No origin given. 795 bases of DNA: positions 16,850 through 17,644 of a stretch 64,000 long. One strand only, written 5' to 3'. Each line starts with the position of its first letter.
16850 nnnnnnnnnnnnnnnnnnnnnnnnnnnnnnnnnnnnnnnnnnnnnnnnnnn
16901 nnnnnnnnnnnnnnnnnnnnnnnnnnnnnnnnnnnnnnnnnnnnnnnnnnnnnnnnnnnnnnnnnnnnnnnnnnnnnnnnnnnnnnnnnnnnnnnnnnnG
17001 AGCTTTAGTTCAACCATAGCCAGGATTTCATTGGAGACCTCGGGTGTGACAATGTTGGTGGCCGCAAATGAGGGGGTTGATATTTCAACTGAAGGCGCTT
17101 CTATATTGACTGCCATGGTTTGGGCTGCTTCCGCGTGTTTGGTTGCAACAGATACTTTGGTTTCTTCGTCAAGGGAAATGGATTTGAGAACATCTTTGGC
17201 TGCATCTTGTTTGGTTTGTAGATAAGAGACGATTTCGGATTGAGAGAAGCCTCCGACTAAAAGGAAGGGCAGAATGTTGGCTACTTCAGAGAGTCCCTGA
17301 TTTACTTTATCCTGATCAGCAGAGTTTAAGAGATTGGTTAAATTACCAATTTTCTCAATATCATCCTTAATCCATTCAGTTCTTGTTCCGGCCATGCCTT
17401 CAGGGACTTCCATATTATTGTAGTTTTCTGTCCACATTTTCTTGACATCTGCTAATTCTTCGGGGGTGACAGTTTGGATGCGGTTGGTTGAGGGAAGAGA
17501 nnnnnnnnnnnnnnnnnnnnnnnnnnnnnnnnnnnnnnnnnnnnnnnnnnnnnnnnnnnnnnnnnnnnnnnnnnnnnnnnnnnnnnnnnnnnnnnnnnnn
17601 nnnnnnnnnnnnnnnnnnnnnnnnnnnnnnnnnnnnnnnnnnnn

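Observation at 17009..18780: Perfect 479-bp direct repeat (1293-bp spacing) plus ~100-bp near-identical tandem repeats inside the giant gene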

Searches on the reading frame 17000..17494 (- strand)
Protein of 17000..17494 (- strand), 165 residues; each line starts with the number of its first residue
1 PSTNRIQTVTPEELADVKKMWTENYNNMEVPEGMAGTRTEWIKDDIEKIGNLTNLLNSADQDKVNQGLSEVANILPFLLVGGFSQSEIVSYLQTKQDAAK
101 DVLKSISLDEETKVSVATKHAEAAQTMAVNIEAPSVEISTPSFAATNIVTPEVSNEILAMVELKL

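Call 33: search_solved_structures(query=A2, max_evalue=1)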
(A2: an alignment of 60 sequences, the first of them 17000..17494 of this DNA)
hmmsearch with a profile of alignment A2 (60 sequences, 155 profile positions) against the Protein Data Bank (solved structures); distinct sequences matched with E-value up to 1: 4.
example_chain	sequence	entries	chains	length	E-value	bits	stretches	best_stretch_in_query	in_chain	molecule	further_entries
4rv1_A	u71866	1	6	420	0.013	18.7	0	47-74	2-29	Engineered Protein OR497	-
4hxt_A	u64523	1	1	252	0.022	17.9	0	47-74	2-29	De Novo Protein OR329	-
4db9_A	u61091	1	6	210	0.73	12.9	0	48-74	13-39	Armadillo repeat protein, YIIIM3AIII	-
8r8n_A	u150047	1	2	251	0.89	12.6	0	9-73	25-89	HalluTIM2-2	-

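Call 38: predict_structure(alignment_id=A2)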
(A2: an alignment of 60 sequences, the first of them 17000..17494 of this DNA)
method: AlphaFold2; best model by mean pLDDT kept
length: 165 residues; sequences in the alignment: 60
mean_pLDDT: 77.5   pTM: 0.60
mean pLDDT of the five models: 77.5, 75.9, 74.7, 74.3, 73.8
residues with pLDDT >= 90: 91; 70-90: 14; 50-70: 27; < 50: 33
segments of 3 or more residues with pLDDT < 50: 116-124, 126-140, 142-146
pLDDT, mean of each block of 10 residues (from residue 1): 69 95 94 84 96 97 97 94 94 97 92 56 44 42 50 53 50
secondary structure, 60 per line:
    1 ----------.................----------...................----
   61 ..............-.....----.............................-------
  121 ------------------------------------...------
elements in order: H11-27 H38-56 H61-74 H76-80 H85-113
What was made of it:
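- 17009..17485 (-): Exact repeat, second copy in gene orientation: module C copy 2, codons 1347-1505. AlphaFold2 models residues 8-113 as a helical bundle (pLDDT above 90 over most of it) followed by a roughly 50-aa disordered linker (call 38).
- Tried and rejected: Fold identification of module C. The AlphaFold2 model is confident for the helical bundle (call 38).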

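Call 41: fold_search(model_id=the predicted structure, library=pdb)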
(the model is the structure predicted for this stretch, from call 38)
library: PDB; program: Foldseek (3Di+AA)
matches with E <= 10: 293; with E <= 0.001: 0
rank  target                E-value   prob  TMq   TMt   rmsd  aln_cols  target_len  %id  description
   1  9a5j_A                7.6e-01  0.12  0.16  0.06  19.0       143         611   12  Integrative model of DNAK-GUDB by crosslinking MS and deep learning (released 2024-09-18)
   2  5vo5                  8.5e-01  0.23  0.20  0.19  13.6       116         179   15  Crystal structure of Lgd-Shrub complex, single chain fusion (released 2017-06-14)
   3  7z3q_A                8.5e-01  0.18  0.16  0.24  13.0        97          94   20  Crystal structure of the human leptin:LepR-CRH2 encounter complex to 3.6 A resolution. (released 2023-03-22)
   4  8cqn_B                9.0e-01  0.13  0.17  0.15  20.7       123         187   20  Crystal structure of Borrelia burgdorferi paralogous family 12 outer surface protein BBK01 (released 2024-03-13)
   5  9ntm_1A               1.0e+00  0.11  0.16  0.21  14.3       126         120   14  SPEF1 bound to 14-pf microtubule (released 2025-07-23)
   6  2l3g_MODEL_1_A        1.1e+00  0.14  0.18  0.22  13.4       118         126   13  Solution NMR Structure of CH domain of Rho guanine nucleotide exchange factor 7 from Homo sapiens, Northeast S (released 2010-12-15)
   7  5n7k_D                1.1e+00  0.12  0.16  0.23  14.6       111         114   12  Crystal structure of the coiled-coil domain of human tricellulin (released 2017-07-12)
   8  1orj_B                1.2e+00  0.12  0.18  0.24  14.4       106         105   17  FLAGELLAR EXPORT CHAPERONE (released 2003-09-16)
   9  5n7k_B                1.2e+00  0.11  0.16  0.22  14.6       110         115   11  Crystal structure of the coiled-coil domain of human tricellulin (released 2017-07-12)
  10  7z3q_E                1.2e+00  0.09  0.15  0.22  14.3       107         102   17  Crystal structure of the human leptin:LepR-CRH2 encounter complex to 3.6 A resolution. (released 2023-03-22)
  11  6j22_A                1.3e+00  0.28  0.27  0.23   8.8       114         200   13  Crystal structure of Bi-functional enzyme (released 2020-01-01)
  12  1cnt_2                1.3e+00  0.16  0.21  0.26  16.3       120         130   10  CILIARY NEUROTROPHIC FACTOR (released 1997-03-26)
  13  6m7y_B                1.4e+00  0.13  0.21  0.05  15.4       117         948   14  Dehydratase, NisB, bound to a non-eliminable substrate analog (released 2019-08-14)
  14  9myl_C                1.5e+00  0.20  0.24  0.18  17.8       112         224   13  Fertilization IZUMO1 Protein Ectodomain in Complex with Anti-sperm Antibody OBF13 (released 2025-03-19)
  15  8x2q                  1.5e+00  0.18  0.22  0.32  15.5       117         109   11  The Crystal Structure of APC from Biortus. (released 2023-11-22)
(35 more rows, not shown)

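Call 70: search_protein_representatives(alignment_id=A2)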
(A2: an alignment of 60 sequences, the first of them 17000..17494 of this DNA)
Query: 60 sequences, 155 profile positions. Proteins with E-value up to 0.001 (for the whole library): 349; up to 1e-10: 325; up to 1e-30: 192. The best 150 are listed.
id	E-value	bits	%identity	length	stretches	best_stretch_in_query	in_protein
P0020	6.3e-252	841.5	-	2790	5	1-146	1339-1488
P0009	9.8e-206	691.4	-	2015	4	2-147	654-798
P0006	9.7e-167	564.8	-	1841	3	2-153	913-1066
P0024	5.5e-161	546.1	-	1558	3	2-154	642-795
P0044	8.0e-155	526.1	-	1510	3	1-146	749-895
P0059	1.3e-144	492.9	-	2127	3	2-151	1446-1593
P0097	6.8e-143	487.3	-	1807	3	2-141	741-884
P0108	1.8e-140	479.4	-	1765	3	2-142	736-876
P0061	5.0e-138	471.5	-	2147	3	1-140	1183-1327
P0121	2.4e-128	440.0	-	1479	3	1-151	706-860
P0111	2.5e-128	440.0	-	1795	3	2-141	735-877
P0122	6.1e-125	429.0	-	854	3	1-145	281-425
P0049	4.8e-111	383.9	-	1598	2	2-149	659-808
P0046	1.4e-104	362.8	-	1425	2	2-140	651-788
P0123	3.0e-103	358.6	-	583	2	2-143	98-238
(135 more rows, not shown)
